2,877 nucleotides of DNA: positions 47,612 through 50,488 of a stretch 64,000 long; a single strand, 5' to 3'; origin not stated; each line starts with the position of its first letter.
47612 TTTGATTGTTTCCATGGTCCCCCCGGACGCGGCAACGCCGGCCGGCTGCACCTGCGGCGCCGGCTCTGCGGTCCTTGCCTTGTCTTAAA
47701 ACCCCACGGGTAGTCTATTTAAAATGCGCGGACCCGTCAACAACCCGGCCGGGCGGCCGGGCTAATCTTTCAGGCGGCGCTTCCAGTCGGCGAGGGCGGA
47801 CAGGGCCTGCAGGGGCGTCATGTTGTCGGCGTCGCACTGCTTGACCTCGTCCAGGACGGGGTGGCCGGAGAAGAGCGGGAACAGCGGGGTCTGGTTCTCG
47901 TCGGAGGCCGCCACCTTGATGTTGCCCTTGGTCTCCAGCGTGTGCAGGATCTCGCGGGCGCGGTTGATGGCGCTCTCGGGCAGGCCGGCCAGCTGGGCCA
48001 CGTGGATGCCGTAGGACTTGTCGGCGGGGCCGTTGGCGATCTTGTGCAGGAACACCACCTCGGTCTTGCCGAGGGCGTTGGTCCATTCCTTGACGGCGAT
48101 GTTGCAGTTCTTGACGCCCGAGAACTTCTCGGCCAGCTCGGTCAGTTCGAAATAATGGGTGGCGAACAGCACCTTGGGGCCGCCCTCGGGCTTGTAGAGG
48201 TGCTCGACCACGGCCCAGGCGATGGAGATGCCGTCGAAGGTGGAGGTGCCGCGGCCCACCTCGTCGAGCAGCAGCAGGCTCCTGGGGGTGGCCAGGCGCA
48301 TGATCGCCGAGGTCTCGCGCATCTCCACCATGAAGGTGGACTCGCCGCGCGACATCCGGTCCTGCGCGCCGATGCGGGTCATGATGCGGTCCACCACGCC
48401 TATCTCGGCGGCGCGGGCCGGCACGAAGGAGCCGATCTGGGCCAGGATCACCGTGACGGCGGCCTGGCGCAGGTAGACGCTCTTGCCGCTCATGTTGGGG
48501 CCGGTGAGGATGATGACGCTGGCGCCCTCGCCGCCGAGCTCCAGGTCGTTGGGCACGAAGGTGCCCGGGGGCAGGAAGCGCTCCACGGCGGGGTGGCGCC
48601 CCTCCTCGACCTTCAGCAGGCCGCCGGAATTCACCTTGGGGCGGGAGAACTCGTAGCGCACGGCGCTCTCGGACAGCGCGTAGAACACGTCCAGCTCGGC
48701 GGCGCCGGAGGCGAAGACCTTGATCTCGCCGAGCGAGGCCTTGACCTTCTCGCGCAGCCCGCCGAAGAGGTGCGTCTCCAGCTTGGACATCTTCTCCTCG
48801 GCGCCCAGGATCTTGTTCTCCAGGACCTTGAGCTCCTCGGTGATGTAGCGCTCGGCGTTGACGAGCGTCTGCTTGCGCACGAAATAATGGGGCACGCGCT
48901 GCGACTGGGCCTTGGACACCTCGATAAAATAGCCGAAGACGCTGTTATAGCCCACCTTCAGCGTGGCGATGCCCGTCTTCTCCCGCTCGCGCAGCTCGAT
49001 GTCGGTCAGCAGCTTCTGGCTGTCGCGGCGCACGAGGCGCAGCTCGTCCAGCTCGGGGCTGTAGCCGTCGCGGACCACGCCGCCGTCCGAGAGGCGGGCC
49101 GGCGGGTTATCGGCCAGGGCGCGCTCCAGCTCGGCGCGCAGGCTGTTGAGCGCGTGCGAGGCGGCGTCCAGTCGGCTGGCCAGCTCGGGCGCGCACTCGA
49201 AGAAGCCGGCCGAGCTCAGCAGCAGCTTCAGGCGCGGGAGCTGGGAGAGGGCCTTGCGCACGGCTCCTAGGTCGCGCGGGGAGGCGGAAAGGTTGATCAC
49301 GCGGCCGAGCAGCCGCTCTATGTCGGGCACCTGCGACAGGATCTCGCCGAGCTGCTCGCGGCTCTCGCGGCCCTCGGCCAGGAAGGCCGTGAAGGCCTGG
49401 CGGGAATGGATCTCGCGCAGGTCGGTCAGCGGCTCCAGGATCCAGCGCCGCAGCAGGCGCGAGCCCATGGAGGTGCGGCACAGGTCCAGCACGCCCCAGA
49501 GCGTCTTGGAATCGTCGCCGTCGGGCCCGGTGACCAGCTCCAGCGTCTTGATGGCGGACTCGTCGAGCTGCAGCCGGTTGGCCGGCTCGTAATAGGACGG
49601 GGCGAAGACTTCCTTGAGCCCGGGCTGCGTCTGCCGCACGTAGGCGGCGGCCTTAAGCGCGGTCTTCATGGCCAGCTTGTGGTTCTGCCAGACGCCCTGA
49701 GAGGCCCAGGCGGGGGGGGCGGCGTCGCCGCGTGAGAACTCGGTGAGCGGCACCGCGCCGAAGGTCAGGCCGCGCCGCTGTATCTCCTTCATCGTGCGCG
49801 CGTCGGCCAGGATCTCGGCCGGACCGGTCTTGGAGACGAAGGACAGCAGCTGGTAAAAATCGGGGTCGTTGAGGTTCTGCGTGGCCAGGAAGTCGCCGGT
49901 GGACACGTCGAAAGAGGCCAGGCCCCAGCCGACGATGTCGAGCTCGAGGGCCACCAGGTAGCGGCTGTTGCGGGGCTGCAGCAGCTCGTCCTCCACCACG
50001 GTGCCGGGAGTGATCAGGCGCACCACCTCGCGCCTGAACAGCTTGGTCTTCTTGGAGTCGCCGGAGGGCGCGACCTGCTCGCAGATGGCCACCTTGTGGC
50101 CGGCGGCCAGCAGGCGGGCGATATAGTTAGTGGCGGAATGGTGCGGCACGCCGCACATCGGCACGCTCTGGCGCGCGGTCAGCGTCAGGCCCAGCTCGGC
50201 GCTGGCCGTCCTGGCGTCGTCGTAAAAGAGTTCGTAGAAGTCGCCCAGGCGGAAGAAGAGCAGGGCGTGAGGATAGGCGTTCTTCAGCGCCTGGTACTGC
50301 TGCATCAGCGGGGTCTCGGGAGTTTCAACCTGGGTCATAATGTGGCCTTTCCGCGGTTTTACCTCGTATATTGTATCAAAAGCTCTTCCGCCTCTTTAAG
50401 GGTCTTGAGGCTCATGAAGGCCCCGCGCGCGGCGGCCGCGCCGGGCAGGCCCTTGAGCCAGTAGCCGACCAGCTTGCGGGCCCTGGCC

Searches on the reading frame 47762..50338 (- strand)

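Call 20: search_protein_families(library=pfam, proteins=[window:47762-50338:-], max_evalue=0.00001)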
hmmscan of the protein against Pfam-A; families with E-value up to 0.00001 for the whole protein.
window:47762-50338:- (858 aa): 4 families
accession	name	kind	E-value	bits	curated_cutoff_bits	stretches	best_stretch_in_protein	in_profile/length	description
PF00488.27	MutS_V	-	6.7e-78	261.4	30.2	1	609-802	1-188/188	MutS domain V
PF05192.23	MutS_III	-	2.9e-40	139.1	34.1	1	261-555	1-193/194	MutS domain III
PF01624.25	MutS_I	-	3.2e-39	134.1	20.6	1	9-118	1-113/113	MutS domain I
PF05190.23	MutS_IV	-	5.3e-28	97.6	22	1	425-516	1-92/92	MutS family domain IV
